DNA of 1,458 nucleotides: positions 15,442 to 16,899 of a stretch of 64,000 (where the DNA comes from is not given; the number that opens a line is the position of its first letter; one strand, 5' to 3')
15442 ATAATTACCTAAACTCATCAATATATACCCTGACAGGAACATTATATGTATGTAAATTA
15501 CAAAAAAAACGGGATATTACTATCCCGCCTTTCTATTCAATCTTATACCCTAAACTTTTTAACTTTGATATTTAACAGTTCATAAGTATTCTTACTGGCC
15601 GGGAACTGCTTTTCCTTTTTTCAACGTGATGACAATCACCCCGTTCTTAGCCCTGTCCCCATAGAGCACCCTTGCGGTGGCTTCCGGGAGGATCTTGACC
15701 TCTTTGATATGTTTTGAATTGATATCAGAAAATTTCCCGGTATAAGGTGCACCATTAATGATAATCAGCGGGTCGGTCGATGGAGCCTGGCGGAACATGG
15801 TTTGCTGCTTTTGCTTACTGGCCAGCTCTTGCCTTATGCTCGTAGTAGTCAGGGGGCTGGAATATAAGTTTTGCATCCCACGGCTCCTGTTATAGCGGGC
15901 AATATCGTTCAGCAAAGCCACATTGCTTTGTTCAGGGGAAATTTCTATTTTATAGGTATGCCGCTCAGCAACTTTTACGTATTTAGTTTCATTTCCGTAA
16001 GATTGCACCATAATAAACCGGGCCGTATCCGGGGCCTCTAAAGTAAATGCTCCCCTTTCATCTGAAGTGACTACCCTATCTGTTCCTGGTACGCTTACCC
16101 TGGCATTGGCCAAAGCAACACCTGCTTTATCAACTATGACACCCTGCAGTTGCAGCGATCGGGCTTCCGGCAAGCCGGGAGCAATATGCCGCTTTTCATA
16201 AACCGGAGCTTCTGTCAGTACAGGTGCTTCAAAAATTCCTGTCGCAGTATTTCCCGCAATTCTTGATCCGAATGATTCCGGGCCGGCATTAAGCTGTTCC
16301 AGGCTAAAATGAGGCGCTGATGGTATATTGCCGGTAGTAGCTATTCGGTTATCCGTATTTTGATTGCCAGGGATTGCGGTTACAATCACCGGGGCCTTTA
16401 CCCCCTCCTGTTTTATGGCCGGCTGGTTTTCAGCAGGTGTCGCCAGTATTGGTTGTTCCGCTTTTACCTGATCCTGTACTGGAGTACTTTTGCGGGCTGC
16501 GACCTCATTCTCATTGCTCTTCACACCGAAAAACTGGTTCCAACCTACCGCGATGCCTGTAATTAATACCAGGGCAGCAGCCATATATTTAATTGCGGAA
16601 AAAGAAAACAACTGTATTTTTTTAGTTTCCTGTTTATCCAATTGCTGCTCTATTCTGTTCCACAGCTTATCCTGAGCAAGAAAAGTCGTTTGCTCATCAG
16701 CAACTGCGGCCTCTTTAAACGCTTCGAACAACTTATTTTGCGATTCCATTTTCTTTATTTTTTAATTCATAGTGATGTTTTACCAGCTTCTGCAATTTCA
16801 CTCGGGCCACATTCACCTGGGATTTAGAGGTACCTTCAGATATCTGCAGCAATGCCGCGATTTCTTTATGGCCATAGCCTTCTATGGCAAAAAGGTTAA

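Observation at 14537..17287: ECF sigma / anti-sigma system built on barrel-less TonB plug domains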

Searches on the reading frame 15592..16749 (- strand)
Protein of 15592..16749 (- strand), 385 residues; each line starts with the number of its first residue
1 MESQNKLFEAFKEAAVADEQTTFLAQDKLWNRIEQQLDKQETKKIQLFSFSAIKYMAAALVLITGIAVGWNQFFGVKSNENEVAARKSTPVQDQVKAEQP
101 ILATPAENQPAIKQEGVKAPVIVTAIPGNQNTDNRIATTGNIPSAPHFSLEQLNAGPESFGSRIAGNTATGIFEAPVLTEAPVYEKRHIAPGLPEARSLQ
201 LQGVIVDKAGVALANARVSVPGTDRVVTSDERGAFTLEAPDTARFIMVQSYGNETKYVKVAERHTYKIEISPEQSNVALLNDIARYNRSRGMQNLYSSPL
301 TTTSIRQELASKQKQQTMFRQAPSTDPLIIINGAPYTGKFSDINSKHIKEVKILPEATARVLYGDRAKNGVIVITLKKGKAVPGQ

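Call 3: search_protein_families(library=pfam, proteins=[window:15592-16749:-], max_evalue=1)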
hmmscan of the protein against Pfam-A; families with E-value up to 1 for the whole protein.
window:15592-16749:- (385 aa): 5 families
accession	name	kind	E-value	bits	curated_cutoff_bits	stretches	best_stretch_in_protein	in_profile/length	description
PF13715.12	CarbopepD_reg_2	-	3.6e-08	33.8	32.2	1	201-277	1-81/88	CarboxypepD_reg-like domain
PF13620.12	CarboxypepD_reg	-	3.3e-06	27.8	32.3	1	200-266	1-75/82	Carboxypeptidase regulatory-like domain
PF07715.20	Plug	-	7.6e-05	23.6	23.9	1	301-371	31-107/107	TonB-dependent Receptor Plug Domain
PF15976.11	CooC_C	-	0.0026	18.2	29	1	203-250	21-66/93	CS1-pili formation C-terminal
PF16371.11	MetallophosN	-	0.045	14.4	35.6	1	217-249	12-44/77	N terminal of Calcineurin-like phosphoesterase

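Call 4: search_protein_families(library=ncbifam, proteins=[window:15592-16749:-], max_evalue=1)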
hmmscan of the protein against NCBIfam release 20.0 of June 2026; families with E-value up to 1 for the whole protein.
window:15592-16749:- (385 aa): 4 families
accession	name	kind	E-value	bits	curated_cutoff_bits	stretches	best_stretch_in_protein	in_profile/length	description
TIGR04056.1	OMP_RagA_SusC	subfamily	1.9e-20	72.9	368.25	2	324-381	151-208/981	SusC/RagA family TonB-linked outer membrane protein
TIGR04057.1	SusC_RagA_signa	signature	3.8e-05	23.4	46.2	1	348-375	2-29/31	SusC/RagA subfamily TonB-dependent outer membrane receptor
TIGR01495.1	ETRAMP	paralog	0.016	15.2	32.75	1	26-82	32-83/85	ETRAMP family protein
NF047420.2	EF_P_mod_YmfI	equivalog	0.1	12.3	238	1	298-351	47-100/236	elongation factor P 5-aminopentanone reductase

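Call 7: find_homologous_proteins(query=window:15592-16749:-)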
Query window:15592-16749:- (385 aa): 18 proteins with E <= 0.001 among 6492 candidates.
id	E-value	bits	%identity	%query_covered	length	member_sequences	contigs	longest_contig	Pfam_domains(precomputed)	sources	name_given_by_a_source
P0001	2.7e-235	798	96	100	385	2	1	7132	PF13715.13,PF07715.21,PF13620.13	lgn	-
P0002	5.1e-218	741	89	100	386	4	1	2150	PF13715.13,PF13620.13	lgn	-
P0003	6.5e-217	737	89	100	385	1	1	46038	PF13715.13,PF13620.13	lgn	-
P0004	6.6e-205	698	85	100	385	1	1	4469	PF13715.13,PF07715.21,PF13620.13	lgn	-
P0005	4.9e-184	629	77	100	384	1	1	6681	PF13715.13,PF13620.13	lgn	-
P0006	5.1e-172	590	71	100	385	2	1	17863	PF13715.13,PF07715.21,PF13620.13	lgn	-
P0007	5.8e-145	501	66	100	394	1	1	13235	PF13715.13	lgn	-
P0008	4.9e-141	488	62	100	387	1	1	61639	PF13715.13,PF07715.21,PF13620.13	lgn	-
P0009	1.8e-140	486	65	100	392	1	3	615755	PF13715.13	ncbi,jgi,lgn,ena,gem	-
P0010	1.1e-139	483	63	100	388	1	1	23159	PF13715.13,PF13620.13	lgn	-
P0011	1.6e-139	483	63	100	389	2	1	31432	PF13715.13,PF13620.13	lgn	-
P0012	1.3e-137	477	61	100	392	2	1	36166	PF13715.13,PF07715.21,PF13620.13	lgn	-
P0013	1.7e-136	473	62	99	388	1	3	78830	PF13715.13,PF13620.13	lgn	-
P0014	1.9e-136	473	61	99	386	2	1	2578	PF13715.13,PF13620.13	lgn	-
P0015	2.6e-129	449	61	100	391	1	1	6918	PF13715.13,PF07715.21,PF13620.13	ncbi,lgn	-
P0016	4.4e-104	366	49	99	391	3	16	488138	PF13715.13,PF07715.21,PF13620.13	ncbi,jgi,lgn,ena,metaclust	metaclust:\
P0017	4.6e-104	366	48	99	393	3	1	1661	PF13715.13,PF07715.21,PF13620.13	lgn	-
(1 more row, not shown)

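Call 10: find_encoding_contigs(protein=P0016, flank=6000, max_places=4)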
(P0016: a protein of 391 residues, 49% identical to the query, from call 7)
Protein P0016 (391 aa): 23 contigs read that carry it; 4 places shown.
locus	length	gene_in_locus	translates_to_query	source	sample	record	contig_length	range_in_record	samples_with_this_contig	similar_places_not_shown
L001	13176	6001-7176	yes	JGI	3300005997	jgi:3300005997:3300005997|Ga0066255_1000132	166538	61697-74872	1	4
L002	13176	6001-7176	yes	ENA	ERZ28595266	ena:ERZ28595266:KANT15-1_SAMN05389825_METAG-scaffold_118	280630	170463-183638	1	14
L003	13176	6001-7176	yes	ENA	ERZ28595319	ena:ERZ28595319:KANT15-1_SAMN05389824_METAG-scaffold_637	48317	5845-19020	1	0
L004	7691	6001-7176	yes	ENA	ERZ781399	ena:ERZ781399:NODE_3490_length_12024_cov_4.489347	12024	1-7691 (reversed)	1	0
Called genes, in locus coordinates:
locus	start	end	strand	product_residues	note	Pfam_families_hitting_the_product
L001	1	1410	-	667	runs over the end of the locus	-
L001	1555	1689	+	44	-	-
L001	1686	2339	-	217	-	PF14014:DUF4230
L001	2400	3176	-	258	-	PF00378:ECH_1, PF16113:ECH_2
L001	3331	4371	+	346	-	-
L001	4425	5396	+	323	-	PF01380:SIS, PF00571:CBS (weak)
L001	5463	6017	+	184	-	PF07638:Sigma70_ECF (weak), PF04542:Sigma70_r2, PF08281:Sigma70_r4_2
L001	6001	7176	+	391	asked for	PF07715:Plug (faint), PF13620:CarboxypepD_reg, PF13715:CarbopepD_reg_2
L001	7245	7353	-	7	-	-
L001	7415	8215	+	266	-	PF07715:Plug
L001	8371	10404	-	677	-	PF04851:ResIII, PF17757:UvrB_inter, PF27431:UvrB_3rd, PF00271:Helicase_C, PF12344:UvrB, PF02151:UVR (weak)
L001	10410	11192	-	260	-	PF00561:Abhydrolase_1, PF12146:Hydrolase_4, PF12697:Abhydrolase_6, PF03096:Ndr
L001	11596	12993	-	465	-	PF04326:SLFN_AlbA_2, PF13749:HATPase_c_4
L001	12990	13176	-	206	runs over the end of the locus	PF13271:DUF4062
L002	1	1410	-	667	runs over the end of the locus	-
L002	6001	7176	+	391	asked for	PF07715:Plug (faint), PF13620:CarboxypepD_reg, PF13715:CarbopepD_reg_2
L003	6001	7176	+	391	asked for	PF07715:Plug (faint), PF13620:CarboxypepD_reg, PF13715:CarbopepD_reg_2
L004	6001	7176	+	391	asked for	PF07715:Plug (faint), PF13620:CarboxypepD_reg, PF13715:CarbopepD_reg_2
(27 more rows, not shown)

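Call 11: find_encoding_contigs(protein=P0009, flank=6000, max_places=3)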
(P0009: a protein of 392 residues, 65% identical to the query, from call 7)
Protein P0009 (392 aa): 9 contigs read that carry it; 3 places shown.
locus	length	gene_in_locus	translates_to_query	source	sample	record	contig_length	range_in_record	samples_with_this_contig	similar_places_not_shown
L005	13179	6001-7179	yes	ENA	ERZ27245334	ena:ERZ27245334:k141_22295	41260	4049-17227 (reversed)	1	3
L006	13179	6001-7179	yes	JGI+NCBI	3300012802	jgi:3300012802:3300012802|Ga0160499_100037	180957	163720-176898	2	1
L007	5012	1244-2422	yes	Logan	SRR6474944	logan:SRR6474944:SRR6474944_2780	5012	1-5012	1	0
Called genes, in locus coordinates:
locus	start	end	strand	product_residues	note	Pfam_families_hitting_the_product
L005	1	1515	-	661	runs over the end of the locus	-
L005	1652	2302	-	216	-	PF14014:DUF4230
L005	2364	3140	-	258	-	PF00378:ECH_1, PF16113:ECH_2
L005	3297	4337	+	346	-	-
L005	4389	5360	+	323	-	PF01380:SIS, PF00571:CBS (weak)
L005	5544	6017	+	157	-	PF04542:Sigma70_r2 (weak), PF07638:Sigma70_ECF (weak), PF04545:Sigma70_r4 (faint), PF08281:Sigma70_r4_2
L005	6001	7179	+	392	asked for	PF13715:CarbopepD_reg_2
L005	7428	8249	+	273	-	PF07715:Plug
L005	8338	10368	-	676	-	PF04851:ResIII, PF17757:UvrB_inter, PF27431:UvrB_3rd, PF00271:Helicase_C, PF12344:UvrB, PF02151:UVR (weak)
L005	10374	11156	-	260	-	PF12146:Hydrolase_4, PF00561:Abhydrolase_1, PF12697:Abhydrolase_6, PF03096:Ndr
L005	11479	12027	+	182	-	PF04542:Sigma70_r2, PF08281:Sigma70_r4_2, PF04545:Sigma70_r4 (weak), PF00196:GerE (faint)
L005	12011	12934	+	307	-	PF16344:FecR_C (weak)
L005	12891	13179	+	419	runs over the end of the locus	-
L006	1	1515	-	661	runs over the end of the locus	-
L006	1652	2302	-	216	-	PF14014:DUF4230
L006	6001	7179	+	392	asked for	PF13715:CarbopepD_reg_2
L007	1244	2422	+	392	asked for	PF13715:CarbopepD_reg_2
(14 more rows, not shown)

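Call 17: find_related_loci(query=A1, collection=genome_contigs, flank=6000)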
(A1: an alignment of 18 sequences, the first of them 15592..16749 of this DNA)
Query A1 (385 aa) in genome_contigs; peptide patterns used: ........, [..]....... (x = any residue, [..] = any of these).
63 stretches matched a pattern; 3 encode a relative of the query (tblastn E <= 1e-3); 3 distinct loci.
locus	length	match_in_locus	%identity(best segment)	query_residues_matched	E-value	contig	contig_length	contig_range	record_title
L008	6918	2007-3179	61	1-385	5e-135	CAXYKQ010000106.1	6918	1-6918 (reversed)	MAG: uncultured Edaphocola sp. isolate SP166_1_metabat2_genome_mining.33_sub genome assembly, contig: Genome254_k127_681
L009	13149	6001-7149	49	1-382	4e-109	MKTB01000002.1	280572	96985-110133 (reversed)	MAG: Bacteroidetes bacterium 43-16 scnpilot_expt_750_bf_scaffold_102, whole genome shotgun sequence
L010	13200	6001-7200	26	1-377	2e-15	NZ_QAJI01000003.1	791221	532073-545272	Taibaiella sp. KBW10 KBW10_GGCAAGTT.R1__paired__contig_3, whole genome shotgun sequence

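Call 19: search_protein_families(library=pfam, proteins=[L010:6001-8745:+, L010:2835-5231:-], max_evalue=0.01)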
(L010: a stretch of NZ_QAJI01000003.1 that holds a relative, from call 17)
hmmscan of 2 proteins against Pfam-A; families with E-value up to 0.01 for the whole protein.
L010:6001-8745:+ (914 aa): 7 families
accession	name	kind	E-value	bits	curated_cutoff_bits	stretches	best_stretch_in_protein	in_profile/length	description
PF12034.13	YfbK_C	-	5e-62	209.8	25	1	732-913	1-181/184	Uncharacterized protein YfbK, C-terminal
PF12450.13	vWF_A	-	8.5e-40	135.1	25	1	448-539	3-94/94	von Willebrand factor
PF07715.20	Plug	-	2.8e-19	70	23.9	1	286-394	1-107/107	TonB-dependent Receptor Plug Domain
PF00092.34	VWA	-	1.1e-18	68.5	23.8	1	556-726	1-172/174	von Willebrand factor type A domain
PF13519.12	VWA_2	-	3.4e-14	53.8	27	1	557-661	1-106/107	von Willebrand factor type A domain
PF13768.12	VWA_3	-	1.1e-05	25.9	27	1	556-713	2-153/155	von Willebrand factor type A domain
PF15976.11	CooC_C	-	0.0089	16.5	29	0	158-210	12-61/93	CS1-pili formation C-terminal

L010:2835-5231:- (798 aa): 3 families
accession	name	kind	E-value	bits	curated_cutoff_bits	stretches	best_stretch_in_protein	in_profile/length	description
PF14905.12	OMP_b-brl_3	-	2.7e-83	280.8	27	1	372-774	2-408/408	Outer membrane protein beta-barrel family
PF13620.12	CarboxypepD_reg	-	7.6e-07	29.8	32.3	1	27-100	1-76/82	Carboxypeptidase regulatory-like domain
PF13715.12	CarbopepD_reg_2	-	6.2e-06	26.6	32.2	1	28-114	1-83/88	CarboxypepD_reg-like domain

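Call 22: search_protein_representatives(alignment_id=A1)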
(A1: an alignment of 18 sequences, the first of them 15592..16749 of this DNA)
Query: 18 sequences, 385 profile positions. Proteins with E-value up to 0.001 (for the whole library): 20843; up to 1e-10: 3715; up to 1e-30: 11. The best 150 are listed.
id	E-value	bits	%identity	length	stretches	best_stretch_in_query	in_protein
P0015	2.6e-182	622.9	-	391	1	1-385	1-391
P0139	1.6e-62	228.5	-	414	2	1-303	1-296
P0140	3.5e-55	204.4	-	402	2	1-291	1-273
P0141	8.0e-51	190.0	-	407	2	1-304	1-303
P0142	1.8e-48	182.3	-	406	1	1-384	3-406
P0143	1.2e-36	143.4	-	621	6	315-379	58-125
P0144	2.3e-33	132.6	-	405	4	322-379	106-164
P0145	2.5e-32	129.2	-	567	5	325-378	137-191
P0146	4.2e-32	128.4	-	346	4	322-380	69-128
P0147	1.2e-31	126.9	-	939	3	1-118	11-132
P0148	8.5e-31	124.1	-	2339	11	200-256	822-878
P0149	1.1e-30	123.8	-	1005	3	1-313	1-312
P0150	2.6e-30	122.5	-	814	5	322-379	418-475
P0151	5.8e-29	118.1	-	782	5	321-378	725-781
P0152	2.1e-28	116.2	-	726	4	307-380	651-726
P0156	2.2e-27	112.9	-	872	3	1-108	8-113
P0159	5.8e-27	111.5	-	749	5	323-379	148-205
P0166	1.9e-24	103.2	-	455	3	1-122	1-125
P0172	1.3e-23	100.5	-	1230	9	326-377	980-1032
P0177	9.1e-23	97.7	-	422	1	1-384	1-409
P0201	3.5e-21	92.5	-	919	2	1-242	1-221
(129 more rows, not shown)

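Call 25: search_protein_families(library=pfam, proteins=[P0139, P0143, P0146, P0150, P0156, P0159, P0177, P0149, P0166, P0172], max_evalue=0.001)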
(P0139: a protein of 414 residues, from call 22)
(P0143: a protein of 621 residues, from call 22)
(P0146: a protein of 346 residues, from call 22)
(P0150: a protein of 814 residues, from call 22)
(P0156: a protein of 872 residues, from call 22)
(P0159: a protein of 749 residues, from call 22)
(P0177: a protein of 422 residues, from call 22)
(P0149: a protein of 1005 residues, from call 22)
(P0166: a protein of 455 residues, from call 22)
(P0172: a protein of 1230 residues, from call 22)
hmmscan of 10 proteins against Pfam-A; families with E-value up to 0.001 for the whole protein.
P0139 (414 aa): 3 families
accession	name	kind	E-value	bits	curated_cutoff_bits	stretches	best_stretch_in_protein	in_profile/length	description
PF13620.12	CarboxypepD_reg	-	4.8e-07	30.5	32.3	1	195-247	2-59/82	Carboxypeptidase regulatory-like domain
PF13715.12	CarbopepD_reg_2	-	1.5e-06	28.6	32.2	1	195-249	1-57/88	CarboxypepD_reg-like domain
PF07715.20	Plug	-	2.9e-06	28.2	23.9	1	290-391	7-107/107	TonB-dependent Receptor Plug Domain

P0143 (621 aa): 4 families
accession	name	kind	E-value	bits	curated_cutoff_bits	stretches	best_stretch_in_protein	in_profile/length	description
PF07715.20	Plug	-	3e-27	95.7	23.9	2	381-450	38-107/107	TonB-dependent Receptor Plug Domain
PF00235.25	Profilin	-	4e-09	37.1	25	0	349-381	68-99/127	Profilin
PF24828.1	DUF7713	-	9.6e-09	35.1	24.1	0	59-88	25-49/68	Domain of unknown function (DUF7713)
PF08459.17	UvrC_RNaseH_dom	-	1.1e-05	25.8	22.3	0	471-517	75-116/159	UvrC RNAse H endonuclease domain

P0146 (346 aa): 4 families
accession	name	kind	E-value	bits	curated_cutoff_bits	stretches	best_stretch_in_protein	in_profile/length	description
PF07715.20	Plug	-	1.3e-33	116.1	23.9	4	29-119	20-107/107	TonB-dependent Receptor Plug Domain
PF24828.1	DUF7713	-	6.7e-11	42.1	24.1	0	283-306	26-49/68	Domain of unknown function (DUF7713)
PF16012.10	DUF4780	-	0.00012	22.2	24.5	0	154-232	20-100/176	Domain of unknown function (DUF4780)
PF22614.2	Slo-like_RCK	-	0.00026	21.1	24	0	260-323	33-90/119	Calcium-activated potassium channel slowpoke-like RCK domain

P0150 (814 aa): 3 families
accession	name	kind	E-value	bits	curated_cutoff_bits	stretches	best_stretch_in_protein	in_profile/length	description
PF07715.20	Plug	-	2.2e-26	92.9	23.9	2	580-637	41-102/107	TonB-dependent Receptor Plug Domain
PF05569.17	Peptidase_M56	-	2e-12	47.3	31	1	128-254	156-296/296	BlaR1 peptidase M56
PF03544.19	TonB_C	-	9.8e-05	23.2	24.6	0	717-760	2-45/79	Gram-negative bacterial TonB protein C-terminal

P0156 (872 aa): 8 families
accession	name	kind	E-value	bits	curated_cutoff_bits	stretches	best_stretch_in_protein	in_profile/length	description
PF12034.13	YfbK_C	-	3e-70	236.6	25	1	691-872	1-182/184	Uncharacterized protein YfbK, C-terminal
PF12450.13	vWF_A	-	1.1e-40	138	25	1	407-498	3-94/94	von Willebrand factor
PF00092.34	VWA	-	4.9e-20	72.9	23.8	1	515-677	1-164/174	von Willebrand factor type A domain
PF13519.12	VWA_2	-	8.6e-16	58.9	27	1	516-620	1-106/107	von Willebrand factor type A domain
PF07715.20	Plug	-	1.9e-14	54.5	23.9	1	250-368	4-107/107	TonB-dependent Receptor Plug Domain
PF13715.12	CarbopepD_reg_2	-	3.6e-14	53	32.2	1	160-240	1-88/88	CarboxypepD_reg-like domain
PF13768.12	VWA_3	-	2e-10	41.3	27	1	515-672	2-153/155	von Willebrand factor type A domain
PF13620.12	CarboxypepD_reg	-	1.3e-08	35.5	32.3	1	160-228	2-81/82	Carboxypeptidase regulatory-like domain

P0159 (749 aa): 6 families
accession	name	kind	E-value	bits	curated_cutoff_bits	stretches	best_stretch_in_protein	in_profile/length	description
PF07715.20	Plug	-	2.1e-25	89.7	23.9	3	391-455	38-107/107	TonB-dependent Receptor Plug Domain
PF07244.20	POTRA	-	3e-25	89.2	21.3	2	586-666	2-79/79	Surface antigen variable number repeat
PF03544.19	TonB_C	-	2.1e-19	70.2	24.6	1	491-567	3-79/79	Gram-negative bacterial TonB protein C-terminal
PF13715.12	CarbopepD_reg_2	-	1.3e-14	54.4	32.2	1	55-130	1-83/88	CarboxypepD_reg-like domain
PF13620.12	CarboxypepD_reg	-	4.4e-10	40.2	32.3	1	54-111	1-64/82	Carboxypeptidase regulatory-like domain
PF15976.11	CooC_C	-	2.9e-05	24.5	29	1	50-99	14-61/93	CS1-pili formation C-terminal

P0177 (422 aa): 2 families
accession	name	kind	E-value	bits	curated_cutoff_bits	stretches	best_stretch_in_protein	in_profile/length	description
PF13715.12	CarbopepD_reg_2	-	1.1e-17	64.3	32.2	1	212-289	3-88/88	CarboxypepD_reg-like domain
PF13620.12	CarboxypepD_reg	-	3.1e-09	37.5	32.3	1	209-277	1-81/82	Carboxypeptidase regulatory-like domain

P0149 (1005 aa): 8 families
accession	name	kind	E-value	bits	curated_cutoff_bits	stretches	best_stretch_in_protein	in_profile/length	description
PF12034.13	YfbK_C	-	2.4e-69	233.6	25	1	824-1004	2-181/184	Uncharacterized protein YfbK, C-terminal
PF12450.13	vWF_A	-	2.2e-41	140.2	25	1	539-630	3-94/94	von Willebrand factor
PF07715.20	Plug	-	1e-20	74.6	23.9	2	329-425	14-107/107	TonB-dependent Receptor Plug Domain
PF00092.34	VWA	-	1.7e-18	67.9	23.8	1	649-810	3-165/174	von Willebrand factor type A domain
PF13519.12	VWA_2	-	1.6e-15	58.1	27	1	649-752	2-106/107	von Willebrand factor type A domain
PF13715.12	CarbopepD_reg_2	-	1.9e-12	47.5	32.2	1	205-284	2-88/88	CarboxypepD_reg-like domain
PF13768.12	VWA_3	-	8.2e-09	36.1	27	1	647-804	2-153/155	von Willebrand factor type A domain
PF13620.12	CarboxypepD_reg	-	1.7e-06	28.7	32.3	1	204-265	2-75/82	Carboxypeptidase regulatory-like domain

P0166 (455 aa): 2 families
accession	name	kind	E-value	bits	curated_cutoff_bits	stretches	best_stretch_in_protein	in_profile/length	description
PF13715.12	CarbopepD_reg_2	-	2e-13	50.6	32.2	1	162-242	1-86/88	CarboxypepD_reg-like domain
PF13620.12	CarboxypepD_reg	-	3.1e-13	50.3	32.3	1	162-218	2-63/82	Carboxypeptidase regulatory-like domain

P0172 (1230 aa): 9 families
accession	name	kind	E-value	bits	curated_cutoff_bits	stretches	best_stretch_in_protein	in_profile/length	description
PF13715.12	CarbopepD_reg_2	-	6.3e-29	100.3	32.2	2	647-717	1-75/88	CarboxypepD_reg-like domain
PF03544.19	TonB_C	-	9.6e-25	87.3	24.6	1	773-847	4-78/79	Gram-negative bacterial TonB protein C-terminal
PF13620.12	CarboxypepD_reg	-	2.3e-22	79.6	32.3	2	646-717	1-82/82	Carboxypeptidase regulatory-like domain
PF07715.20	Plug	-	2.9e-16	60.3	23.9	1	975-1026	52-107/107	TonB-dependent Receptor Plug Domain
PF05569.17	Peptidase_M56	-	1.1e-12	48.2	31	1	148-257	176-296/296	BlaR1 peptidase M56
PF25020.1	TTR_TEN1-4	-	2.5e-06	27.7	27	0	645-703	7-68/86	Teneurin TTR-like domain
PF15976.11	CooC_C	-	1.7e-05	25.2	29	0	645-694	17-64/93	CS1-pili formation C-terminal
PF16371.11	MetallophosN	-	0.00012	22.7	35.6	0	649-695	1-43/77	N terminal of Calcineurin-like phosphoesterase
PF02369.22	Big_1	-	0.00014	22.4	34.9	0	644-683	18-64/93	Bacterial Ig-like domain (group 1)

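Call 38: find_encoding_contigs(protein=P0008, flank=3000, max_places=1)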
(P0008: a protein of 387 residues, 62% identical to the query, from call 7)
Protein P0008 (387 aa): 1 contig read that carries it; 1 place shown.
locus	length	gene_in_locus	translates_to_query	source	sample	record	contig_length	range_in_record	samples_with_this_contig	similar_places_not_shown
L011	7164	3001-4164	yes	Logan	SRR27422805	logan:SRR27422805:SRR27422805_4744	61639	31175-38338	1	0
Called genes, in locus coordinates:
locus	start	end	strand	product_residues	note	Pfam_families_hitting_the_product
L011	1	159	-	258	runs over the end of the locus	PF00378:ECH_1, PF16113:ECH_2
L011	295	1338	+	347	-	-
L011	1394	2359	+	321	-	PF01380:SIS, PF00571:CBS (weak)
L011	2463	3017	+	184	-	PF07638:Sigma70_ECF (weak), PF04542:Sigma70_r2, PF08281:Sigma70_r4_2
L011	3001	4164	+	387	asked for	PF13620:CarboxypepD_reg (weak), PF13715:CarbopepD_reg_2, PF07715:Plug (weak)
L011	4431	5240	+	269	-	PF07715:Plug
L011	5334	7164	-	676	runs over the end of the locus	PF04851:ResIII, PF17757:UvrB_inter, PF27431:UvrB_3rd, PF00271:Helicase_C, PF12344:UvrB, PF02151:UVR (weak)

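Call 39: find_encoding_contigs(protein=P0012, flank=3000, max_places=1)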
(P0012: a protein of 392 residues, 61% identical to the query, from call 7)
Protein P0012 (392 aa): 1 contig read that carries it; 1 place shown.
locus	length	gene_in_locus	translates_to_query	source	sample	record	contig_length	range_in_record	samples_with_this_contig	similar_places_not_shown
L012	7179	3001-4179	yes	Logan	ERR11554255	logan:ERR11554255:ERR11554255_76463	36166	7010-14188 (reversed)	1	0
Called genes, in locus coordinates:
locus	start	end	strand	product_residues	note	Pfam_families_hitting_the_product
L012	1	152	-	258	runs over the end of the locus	PF00378:ECH_1, PF16113:ECH_2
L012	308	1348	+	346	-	-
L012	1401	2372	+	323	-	PF01380:SIS, PF00571:CBS (weak)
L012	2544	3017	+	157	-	PF04542:Sigma70_r2 (weak), PF07638:Sigma70_ECF (weak), PF08281:Sigma70_r4_2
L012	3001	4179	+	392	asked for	PF07715:Plug (faint), PF13620:CarboxypepD_reg (weak), PF13715:CarbopepD_reg_2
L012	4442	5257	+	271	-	PF07715:Plug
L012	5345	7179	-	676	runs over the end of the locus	PF04851:ResIII, PF17757:UvrB_inter, PF27431:UvrB_3rd, PF00271:Helicase_C, PF12344:UvrB, PF02151:UVR (weak)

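Call 40: find_encoding_contigs(protein=P0006, flank=3000, max_places=1)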
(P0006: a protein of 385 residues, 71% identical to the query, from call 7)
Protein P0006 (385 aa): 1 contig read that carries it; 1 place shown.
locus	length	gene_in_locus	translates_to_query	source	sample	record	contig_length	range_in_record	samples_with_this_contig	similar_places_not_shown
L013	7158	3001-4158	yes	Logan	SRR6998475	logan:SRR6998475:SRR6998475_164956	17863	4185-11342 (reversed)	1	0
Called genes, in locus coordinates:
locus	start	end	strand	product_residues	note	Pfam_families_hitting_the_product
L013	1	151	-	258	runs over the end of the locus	PF00378:ECH_1, PF16113:ECH_2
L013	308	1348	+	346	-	-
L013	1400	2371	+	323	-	PF01380:SIS, PF00571:CBS (weak)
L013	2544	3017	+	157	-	PF04542:Sigma70_r2 (weak), PF07638:Sigma70_ECF (weak), PF04545:Sigma70_r4 (faint), PF08281:Sigma70_r4_2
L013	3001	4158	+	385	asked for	PF13620:CarboxypepD_reg (weak), PF13715:CarbopepD_reg_2, PF07715:Plug (weak)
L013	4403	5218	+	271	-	PF07715:Plug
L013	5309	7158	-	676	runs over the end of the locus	PF04851:ResIII, PF17757:UvrB_inter, PF27431:UvrB_3rd, PF00271:Helicase_C, PF12344:UvrB, PF02151:UVR (weak)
